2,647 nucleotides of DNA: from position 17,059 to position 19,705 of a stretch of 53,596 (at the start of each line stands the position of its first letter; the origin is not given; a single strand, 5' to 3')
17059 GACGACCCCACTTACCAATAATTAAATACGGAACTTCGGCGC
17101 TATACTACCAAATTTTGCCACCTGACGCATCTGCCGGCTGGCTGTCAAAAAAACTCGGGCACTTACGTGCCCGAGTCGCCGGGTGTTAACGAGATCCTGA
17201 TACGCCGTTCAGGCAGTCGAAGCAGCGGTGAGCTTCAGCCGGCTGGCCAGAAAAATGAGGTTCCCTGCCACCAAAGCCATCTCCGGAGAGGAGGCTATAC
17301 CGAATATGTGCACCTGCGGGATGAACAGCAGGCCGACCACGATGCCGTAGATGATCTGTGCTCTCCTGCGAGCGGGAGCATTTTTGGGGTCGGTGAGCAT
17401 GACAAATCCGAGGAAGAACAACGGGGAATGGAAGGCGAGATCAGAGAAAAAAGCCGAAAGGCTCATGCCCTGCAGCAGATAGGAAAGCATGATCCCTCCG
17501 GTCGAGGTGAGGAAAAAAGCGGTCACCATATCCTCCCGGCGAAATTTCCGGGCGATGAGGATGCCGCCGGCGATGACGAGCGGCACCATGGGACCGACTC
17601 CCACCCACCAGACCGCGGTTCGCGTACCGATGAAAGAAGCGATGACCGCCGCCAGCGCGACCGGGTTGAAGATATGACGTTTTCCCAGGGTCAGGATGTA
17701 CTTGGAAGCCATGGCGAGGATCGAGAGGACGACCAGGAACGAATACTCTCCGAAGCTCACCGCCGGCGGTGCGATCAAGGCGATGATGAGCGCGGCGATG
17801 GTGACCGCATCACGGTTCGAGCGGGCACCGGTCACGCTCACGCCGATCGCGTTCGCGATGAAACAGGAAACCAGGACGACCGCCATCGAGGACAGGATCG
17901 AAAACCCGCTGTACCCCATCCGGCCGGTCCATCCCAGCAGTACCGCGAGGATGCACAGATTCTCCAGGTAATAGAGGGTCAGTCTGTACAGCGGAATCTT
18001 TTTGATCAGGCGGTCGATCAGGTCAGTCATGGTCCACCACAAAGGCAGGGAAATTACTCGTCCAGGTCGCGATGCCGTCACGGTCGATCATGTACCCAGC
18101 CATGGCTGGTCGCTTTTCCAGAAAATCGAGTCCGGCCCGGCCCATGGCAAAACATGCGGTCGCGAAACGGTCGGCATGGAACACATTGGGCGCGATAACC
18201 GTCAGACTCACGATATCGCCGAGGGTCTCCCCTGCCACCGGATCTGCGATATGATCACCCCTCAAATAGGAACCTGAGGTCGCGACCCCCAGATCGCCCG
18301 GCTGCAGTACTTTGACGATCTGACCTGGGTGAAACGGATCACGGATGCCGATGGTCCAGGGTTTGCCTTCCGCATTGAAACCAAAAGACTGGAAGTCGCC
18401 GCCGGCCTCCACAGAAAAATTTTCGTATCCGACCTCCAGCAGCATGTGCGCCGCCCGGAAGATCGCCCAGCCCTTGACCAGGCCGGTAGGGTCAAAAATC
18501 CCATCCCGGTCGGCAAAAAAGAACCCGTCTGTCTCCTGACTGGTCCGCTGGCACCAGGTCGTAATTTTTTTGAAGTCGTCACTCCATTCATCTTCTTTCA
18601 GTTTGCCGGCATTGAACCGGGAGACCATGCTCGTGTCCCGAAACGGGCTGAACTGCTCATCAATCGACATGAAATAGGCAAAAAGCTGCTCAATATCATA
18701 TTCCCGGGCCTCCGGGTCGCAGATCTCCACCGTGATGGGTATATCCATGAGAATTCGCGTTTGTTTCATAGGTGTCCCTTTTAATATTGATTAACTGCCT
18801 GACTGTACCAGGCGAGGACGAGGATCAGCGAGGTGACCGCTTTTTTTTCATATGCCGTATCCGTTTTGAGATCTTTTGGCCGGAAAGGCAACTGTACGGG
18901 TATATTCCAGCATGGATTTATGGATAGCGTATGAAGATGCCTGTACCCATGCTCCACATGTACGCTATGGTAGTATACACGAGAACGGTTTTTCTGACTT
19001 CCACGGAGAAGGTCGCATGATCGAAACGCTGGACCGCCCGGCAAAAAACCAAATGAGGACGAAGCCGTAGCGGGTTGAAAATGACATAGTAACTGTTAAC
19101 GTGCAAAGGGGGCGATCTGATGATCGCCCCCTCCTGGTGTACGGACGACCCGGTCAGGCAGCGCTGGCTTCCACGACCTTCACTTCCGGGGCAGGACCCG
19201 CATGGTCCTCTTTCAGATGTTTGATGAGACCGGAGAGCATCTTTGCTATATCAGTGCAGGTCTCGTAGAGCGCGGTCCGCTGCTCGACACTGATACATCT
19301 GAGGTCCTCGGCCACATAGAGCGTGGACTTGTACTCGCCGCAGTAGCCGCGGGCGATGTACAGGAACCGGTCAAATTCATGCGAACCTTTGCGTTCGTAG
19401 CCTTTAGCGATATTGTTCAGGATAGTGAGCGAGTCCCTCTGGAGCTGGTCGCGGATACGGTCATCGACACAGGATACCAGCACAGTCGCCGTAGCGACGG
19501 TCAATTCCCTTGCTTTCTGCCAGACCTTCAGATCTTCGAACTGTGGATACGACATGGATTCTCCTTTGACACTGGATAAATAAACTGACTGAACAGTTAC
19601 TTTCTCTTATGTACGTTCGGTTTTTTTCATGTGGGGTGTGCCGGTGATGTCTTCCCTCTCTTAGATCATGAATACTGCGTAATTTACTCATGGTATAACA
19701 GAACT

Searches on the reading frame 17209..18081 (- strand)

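Call 85: search_protein_families(library=pfam, proteins=[window:17209-18081:-], max_evalue=0.01)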
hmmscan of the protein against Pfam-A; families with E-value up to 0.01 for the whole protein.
window:17209-18081:- (290 aa): 1 family
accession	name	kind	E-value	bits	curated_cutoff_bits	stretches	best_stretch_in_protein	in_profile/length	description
PF03116.20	NQR2_RnfD_RnfE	-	9.2e-07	29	27.7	1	168-254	178-260/296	NQR2, RnfD, RnfE family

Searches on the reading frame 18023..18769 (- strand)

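Call 12: search_protein_families(library=pfam, proteins=[window:18023-18769:-])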
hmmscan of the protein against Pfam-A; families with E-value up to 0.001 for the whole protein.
window:18023-18769:- (248 aa): 1 family
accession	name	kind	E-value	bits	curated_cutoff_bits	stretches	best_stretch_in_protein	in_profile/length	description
PF02424.20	ApbE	-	3e-35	122.5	25.6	2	92-223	126-262/266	ApbE family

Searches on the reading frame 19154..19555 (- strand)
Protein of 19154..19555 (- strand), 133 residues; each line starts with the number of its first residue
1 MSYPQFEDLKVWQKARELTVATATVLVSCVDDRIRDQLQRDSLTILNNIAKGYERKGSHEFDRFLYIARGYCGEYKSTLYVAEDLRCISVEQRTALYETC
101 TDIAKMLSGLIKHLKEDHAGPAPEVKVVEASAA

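Call 12: search_protein_families(library=pfam, proteins=[window:19154-19555:-])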
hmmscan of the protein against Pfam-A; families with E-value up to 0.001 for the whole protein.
window:19154-19555:- (133 aa): 1 family
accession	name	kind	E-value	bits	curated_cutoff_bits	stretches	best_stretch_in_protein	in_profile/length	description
PF05635.17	23S_rRNA_IVP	-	1.5e-23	83.5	33.8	1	7-109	1-106/106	23S rRNA-intervening sequence protein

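Call 50: find_homologous_proteins(query=window:19154-19555:-, max_evalue=1e-10)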
Query window:19154-19555:- (133 aa): 63 proteins with E <= 1e-10 among 189 candidates.
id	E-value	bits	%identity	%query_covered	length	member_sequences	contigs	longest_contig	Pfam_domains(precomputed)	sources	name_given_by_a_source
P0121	2.3e-74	265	90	100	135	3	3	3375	PF05635.18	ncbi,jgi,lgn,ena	-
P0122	2.9e-57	210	78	88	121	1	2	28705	PF05635.18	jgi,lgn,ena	-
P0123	4.3e-53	196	93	71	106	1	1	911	PF05635.18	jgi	-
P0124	3.3e-46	174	65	97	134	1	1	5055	PF05635.18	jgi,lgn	jgi:four helix bundle protein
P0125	3.2e-42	161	62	93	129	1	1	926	PF05635.18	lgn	-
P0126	5.2e-41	157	60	87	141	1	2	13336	PF05635.18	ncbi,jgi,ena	-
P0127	2.2e-38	149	61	86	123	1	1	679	PF05635.18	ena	-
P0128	1.9e-37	146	61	89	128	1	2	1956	PF05635.18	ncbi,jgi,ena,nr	ncbi:MAG TPA: four helix bundle protein [Candidatus Wirthbacteria bacterium]|nr:four helix bundle pr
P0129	7.9e-32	127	60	86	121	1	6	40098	PF05635.18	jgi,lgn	-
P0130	1.2e-24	104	49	86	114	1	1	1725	PF05635.18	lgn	-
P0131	6.1e-24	102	45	86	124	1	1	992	PF05635.18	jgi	-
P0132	1.5e-23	101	45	86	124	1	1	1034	PF05635.18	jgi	-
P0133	2.0e-23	100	45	86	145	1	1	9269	PF05635.18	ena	-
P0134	1.1e-22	98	48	86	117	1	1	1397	PF05635.18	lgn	-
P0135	7.3e-22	95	46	86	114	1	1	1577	PF05635.18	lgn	-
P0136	2.2e-21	94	45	83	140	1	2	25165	PF22296.3,PF05635.18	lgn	-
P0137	2.7e-21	93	44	86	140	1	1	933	PF05635.18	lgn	-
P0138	5.3e-21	92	43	86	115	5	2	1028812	PF05635.18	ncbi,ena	ncbi:MAG: four helix bundle protein [Bacteroidales bacterium]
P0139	6.1e-21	92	44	86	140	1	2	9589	PF05635.18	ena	-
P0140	6.7e-21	92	44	86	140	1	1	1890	PF05635.18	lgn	-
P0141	8.5e-21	92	43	84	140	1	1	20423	PF05635.18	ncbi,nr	ncbi:MAG: four helix bundle protein [Bacteroidota bacterium]|nr:four helix bundle protein [Bacteroid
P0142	8.5e-21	92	44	86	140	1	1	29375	PF05635.18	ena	-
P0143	9.1e-21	92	43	84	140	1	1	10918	PF05635.18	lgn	-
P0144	1.0e-20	92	44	86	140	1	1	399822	PF05635.18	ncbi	ncbi:MAG: four helix bundle protein [Bacteroidota bacterium]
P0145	1.0e-20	92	43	84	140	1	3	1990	PF05635.18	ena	-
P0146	1.1e-20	91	43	84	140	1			PF05635.18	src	-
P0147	1.3e-20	91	44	84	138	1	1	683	PF05635.18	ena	-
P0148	1.4e-20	91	43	86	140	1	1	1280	PF05635.18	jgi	jgi:four helix bundle protein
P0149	1.9e-20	91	43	84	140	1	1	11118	PF05635.18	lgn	-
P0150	2.7e-20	90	43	84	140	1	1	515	PF05635.18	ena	-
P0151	2.8e-20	90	45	84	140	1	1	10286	PF05635.18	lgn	-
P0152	3.3e-20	90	44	85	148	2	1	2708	PF05635.18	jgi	jgi:four helix bundle protein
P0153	3.5e-20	90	43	84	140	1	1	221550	PF22296.3,PF05635.18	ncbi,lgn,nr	ncbi:MAG: four helix bundle protein [Bacteroidetes bacterium]|nr:four helix bundle protein [Bacteroi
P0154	3.7e-20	90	44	85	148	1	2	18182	PF05635.18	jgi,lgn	jgi:four helix bundle protein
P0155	3.8e-20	90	43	85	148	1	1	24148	PF05635.18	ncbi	-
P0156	4.6e-20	89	43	85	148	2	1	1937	PF05635.18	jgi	jgi:four helix bundle protein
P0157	5.0e-20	89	44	86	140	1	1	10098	PF05635.18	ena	-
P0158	5.1e-20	89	43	85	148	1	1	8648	PF05635.18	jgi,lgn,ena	-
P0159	5.1e-20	89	43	84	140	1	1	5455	PF05635.18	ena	-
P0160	6.7e-20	89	43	86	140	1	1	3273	PF05635.18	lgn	-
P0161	8.6e-20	89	43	84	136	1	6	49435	PF05635.18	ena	-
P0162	9.6e-20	88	42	85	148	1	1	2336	PF22296.3,PF05635.18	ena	-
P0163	1.5e-19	88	44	84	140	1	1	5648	PF05635.18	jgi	jgi:four helix bundle protein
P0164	1.6e-19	88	42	83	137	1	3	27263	PF05635.18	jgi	jgi:four helix bundle protein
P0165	1.9e-19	87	43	84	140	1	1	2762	PF05635.18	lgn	-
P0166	2.5e-19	87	41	83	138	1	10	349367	PF22296.3,PF05635.18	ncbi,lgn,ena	-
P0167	2.5e-19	87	43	83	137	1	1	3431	PF05635.18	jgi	jgi:four helix bundle protein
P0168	8.0e-19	85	44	83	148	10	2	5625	PF05635.18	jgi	jgi:four helix bundle protein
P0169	2.5e-18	84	45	86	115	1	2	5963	PF05635.18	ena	-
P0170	6.8e-18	82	46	86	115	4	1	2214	PF05635.18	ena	-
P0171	9.4e-18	82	43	83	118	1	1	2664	PF05635.18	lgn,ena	-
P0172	1.7e-17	81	43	91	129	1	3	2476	PF05635.18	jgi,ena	jgi:four helix bundle protein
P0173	1.8e-17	81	45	86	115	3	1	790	PF05635.18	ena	-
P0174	3.1e-17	80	44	91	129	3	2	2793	PF05635.18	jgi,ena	jgi:four helix bundle protein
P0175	5.3e-16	76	41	86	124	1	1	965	PF05635.18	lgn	-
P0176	6.0e-15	73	46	85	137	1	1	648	PF05635.18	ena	-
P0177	2.3e-13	68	42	82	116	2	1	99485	PF22296.3,PF05635.18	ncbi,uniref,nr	ncbi:four helix bundle protein [Clostridiisalibacter paucivorans]|uniref:four helix bundle protein n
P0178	2.2e-12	65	38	83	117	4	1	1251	PF05635.18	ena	-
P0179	2.3e-12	65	39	83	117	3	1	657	PF05635.18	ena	-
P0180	2.3e-11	61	47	64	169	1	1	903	PF05635.18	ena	-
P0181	2.3e-11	61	47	62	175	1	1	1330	PF05635.18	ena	-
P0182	8.0e-11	60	37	83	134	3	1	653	PF05635.18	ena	-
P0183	8.4e-11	60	40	83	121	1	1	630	PF05635.18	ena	-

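Call 51: find_encoding_contigs(protein=P0122, flank=10000, max_places=3)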
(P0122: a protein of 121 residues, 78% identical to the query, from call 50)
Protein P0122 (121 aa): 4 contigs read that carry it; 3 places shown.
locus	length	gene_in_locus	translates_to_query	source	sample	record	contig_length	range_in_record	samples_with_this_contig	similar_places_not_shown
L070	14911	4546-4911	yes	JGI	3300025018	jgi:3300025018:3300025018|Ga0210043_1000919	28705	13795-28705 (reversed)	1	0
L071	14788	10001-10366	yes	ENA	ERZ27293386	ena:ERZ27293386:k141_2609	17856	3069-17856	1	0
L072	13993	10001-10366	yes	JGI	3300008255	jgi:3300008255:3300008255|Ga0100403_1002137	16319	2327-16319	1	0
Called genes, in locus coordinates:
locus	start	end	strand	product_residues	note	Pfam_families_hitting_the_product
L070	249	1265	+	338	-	-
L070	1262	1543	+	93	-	-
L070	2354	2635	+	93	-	PF13508:Acetyltransf_7, PF14542:Acetyltransf_CG, PF00583:Acetyltransf_1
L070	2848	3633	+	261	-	-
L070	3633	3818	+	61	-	-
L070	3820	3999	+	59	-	-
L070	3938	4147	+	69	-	-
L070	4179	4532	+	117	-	-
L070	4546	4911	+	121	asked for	PF05635:23S_rRNA_IVP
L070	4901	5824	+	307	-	PF03837:RecT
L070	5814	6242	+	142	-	-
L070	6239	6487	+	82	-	-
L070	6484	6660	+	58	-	-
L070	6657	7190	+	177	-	-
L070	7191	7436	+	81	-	-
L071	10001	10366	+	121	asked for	PF05635:23S_rRNA_IVP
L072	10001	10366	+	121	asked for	PF05635:23S_rRNA_IVP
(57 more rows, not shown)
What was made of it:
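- Phage homologues of the third target overlap recT and lie near ssb (call 51).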

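Call 52: find_encoding_contigs(protein=P0129, flank=10000, max_places=4)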
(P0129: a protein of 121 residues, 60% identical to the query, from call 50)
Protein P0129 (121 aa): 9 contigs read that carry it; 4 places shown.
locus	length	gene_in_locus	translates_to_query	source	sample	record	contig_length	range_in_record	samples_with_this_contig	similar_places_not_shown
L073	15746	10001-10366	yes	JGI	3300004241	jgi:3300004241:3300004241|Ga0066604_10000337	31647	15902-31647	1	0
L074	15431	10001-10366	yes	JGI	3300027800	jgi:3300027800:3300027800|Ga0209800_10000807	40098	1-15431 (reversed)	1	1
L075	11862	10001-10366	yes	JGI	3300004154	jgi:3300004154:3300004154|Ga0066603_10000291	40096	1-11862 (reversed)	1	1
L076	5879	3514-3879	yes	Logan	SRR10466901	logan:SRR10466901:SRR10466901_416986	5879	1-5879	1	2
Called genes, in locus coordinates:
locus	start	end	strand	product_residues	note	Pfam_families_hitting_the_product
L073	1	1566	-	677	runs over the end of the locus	PF23899:SU10_portal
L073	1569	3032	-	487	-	-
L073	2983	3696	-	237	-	-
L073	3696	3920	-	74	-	-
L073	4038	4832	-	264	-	-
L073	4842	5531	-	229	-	PF00535:Glycos_transf_2 (weak), PF10111:Glyco_tranf_2_2 (faint), PF02709:Glyco_transf_7C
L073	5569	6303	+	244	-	-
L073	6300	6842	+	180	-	PF00881:Nitroreductase (weak)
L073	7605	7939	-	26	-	-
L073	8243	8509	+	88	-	PF14216:DUF4326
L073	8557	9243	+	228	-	-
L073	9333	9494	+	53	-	-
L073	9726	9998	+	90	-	-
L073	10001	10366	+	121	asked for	PF05635:23S_rRNA_IVP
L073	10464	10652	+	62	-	-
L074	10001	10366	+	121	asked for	PF05635:23S_rRNA_IVP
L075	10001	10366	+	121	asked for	PF05635:23S_rRNA_IVP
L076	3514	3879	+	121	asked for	PF05635:23S_rRNA_IVP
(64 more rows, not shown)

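Call 53: find_encoding_contigs(protein=P0126, flank=10000, max_places=3)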
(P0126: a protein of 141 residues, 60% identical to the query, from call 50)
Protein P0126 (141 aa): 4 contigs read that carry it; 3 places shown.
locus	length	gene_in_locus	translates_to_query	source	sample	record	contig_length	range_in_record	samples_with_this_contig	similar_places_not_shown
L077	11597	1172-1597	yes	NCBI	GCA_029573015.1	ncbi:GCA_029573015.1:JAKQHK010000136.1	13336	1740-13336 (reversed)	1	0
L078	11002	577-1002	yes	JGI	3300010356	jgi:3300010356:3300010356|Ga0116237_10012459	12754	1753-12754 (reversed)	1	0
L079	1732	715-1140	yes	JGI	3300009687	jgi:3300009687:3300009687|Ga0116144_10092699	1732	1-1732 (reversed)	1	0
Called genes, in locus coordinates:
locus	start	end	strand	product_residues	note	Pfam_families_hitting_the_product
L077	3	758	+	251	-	?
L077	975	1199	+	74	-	-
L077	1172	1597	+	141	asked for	PF05635:23S_rRNA_IVP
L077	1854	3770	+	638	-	PF13489:Methyltransf_23 (weak), PF08241:Methyltransf_11 (weak), PF08242:Methyltransf_12 (weak), PF13649:Methyltransf_25, PF13847:Methyltransf_31 (weak)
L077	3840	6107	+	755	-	PF16927:HisKA_7TM, PF13492:GAF_3, PF00512:HisKA, PF13589:HATPase_c_3 (faint), PF02518:HATPase_c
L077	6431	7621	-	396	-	PF00288:GHMP_kinases_N, PF08544:GHMP_kinases_C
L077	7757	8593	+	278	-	PF00483:NTP_transferase, PF12804:NTP_transf_3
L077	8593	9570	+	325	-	PF03320:FBPase_glpX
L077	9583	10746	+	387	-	PF00155:Aminotran_1_2, PF01041:DegT_DnrJ_EryC1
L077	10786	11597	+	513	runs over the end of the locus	PF01293:PEPCK_ATP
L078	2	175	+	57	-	?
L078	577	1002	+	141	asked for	PF05635:23S_rRNA_IVP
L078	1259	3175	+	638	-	PF13489:Methyltransf_23 (weak), PF08241:Methyltransf_11 (weak), PF08242:Methyltransf_12 (weak), PF13649:Methyltransf_25, PF13847:Methyltransf_31 (weak)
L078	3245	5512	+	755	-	PF16927:HisKA_7TM, PF13492:GAF_3, PF00512:HisKA, PF13589:HATPase_c_3 (faint), PF02518:HATPase_c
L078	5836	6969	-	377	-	PF00288:GHMP_kinases_N, PF08544:GHMP_kinases_C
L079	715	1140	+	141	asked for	PF05635:23S_rRNA_IVP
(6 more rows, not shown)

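Call 67: find_encoding_contigs(protein=P0121, flank=5000, max_places=6)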
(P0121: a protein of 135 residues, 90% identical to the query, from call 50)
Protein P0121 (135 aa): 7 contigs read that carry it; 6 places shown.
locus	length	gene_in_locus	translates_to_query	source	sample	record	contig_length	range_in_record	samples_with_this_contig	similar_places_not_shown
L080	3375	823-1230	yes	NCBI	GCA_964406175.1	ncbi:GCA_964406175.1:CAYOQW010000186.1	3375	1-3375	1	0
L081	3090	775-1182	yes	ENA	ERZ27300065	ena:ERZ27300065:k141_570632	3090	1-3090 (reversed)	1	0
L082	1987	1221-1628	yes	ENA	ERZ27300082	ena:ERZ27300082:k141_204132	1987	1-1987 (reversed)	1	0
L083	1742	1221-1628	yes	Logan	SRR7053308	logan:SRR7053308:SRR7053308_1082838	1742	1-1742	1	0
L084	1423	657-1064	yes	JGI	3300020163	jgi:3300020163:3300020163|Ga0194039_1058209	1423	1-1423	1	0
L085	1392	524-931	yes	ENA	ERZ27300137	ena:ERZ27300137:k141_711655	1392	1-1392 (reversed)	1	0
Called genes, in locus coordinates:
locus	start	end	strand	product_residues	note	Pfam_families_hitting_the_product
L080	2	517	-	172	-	?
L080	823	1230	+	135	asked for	PF05635:23S_rRNA_IVP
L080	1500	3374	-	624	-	?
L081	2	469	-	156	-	?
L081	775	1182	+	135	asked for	PF05635:23S_rRNA_IVP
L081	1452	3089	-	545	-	?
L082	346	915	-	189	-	-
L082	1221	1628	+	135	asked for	PF05635:23S_rRNA_IVP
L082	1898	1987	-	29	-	?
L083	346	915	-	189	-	-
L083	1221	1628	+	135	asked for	PF05635:23S_rRNA_IVP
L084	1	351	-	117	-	?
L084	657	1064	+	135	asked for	PF05635:23S_rRNA_IVP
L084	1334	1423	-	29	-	?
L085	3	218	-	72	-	?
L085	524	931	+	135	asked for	PF05635:23S_rRNA_IVP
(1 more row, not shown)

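Call 82: search_solved_structures(query=window:19154-19555:-, max_evalue=0.01)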
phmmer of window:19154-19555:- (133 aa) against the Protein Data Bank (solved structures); distinct sequences matched with E-value up to 0.01: 1.
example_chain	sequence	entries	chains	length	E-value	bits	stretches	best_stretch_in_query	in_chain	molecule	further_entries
2gsc_A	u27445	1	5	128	2.6e-05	27.2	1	7-90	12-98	Putative uncharacterized protein XCC0516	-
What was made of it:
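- The closest solved structure is an uncharacterised protein (call 82).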

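Call 83: search_protein_families(library=ncbifam, proteins=[window:19154-19555:-], max_evalue=0.001)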
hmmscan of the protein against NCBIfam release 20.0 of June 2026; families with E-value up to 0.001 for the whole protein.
window:19154-19555:- (133 aa): 3 families
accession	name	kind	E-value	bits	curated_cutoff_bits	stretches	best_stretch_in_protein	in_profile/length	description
NF008912.0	PRK12275.1-6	subfamily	1e-26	93.3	124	1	5-116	2-113/117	hypothetical protein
TIGR02436.1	TIGR02436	subfamily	1.8e-21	76.4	24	1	11-115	1-109/109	four helix bundle protein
NF008911.0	PRK12275.1-2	subfamily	2.4e-18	66.7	137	1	5-116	3-117/118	hypothetical protein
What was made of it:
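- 19154..19555 (-): PF05635 / TIGR02436 four-helix-bundle ('23S rRNA intervening sequence') protein gene. Calls 12, 82, 83.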

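Call 87: search_protein_families(library=phrogs, proteins=[window:19154-19555:-], max_evalue=0.001)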
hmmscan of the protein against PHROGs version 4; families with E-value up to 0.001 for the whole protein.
window:19154-19555:- (133 aa): 0 families

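Call 99: find_related_loci(query=A3, collection=viral_contigs, flank=1500)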
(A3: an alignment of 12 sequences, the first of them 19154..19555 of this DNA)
Query A3 (133 aa) in viral_contigs; peptide patterns used: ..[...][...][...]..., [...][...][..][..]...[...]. (x = any residue, [..] = any of these).
25 stretches matched a pattern; 2 encode a relative of the query (tblastn E <= 1e-3); 2 distinct loci.
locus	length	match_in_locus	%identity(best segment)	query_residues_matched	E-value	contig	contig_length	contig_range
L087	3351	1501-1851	78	1-117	7e-66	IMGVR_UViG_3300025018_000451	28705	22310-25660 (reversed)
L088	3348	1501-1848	60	1-114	4e-40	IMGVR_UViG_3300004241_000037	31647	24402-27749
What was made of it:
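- Close homologues of the gene are carried by phages (calls 51, 52, 99).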
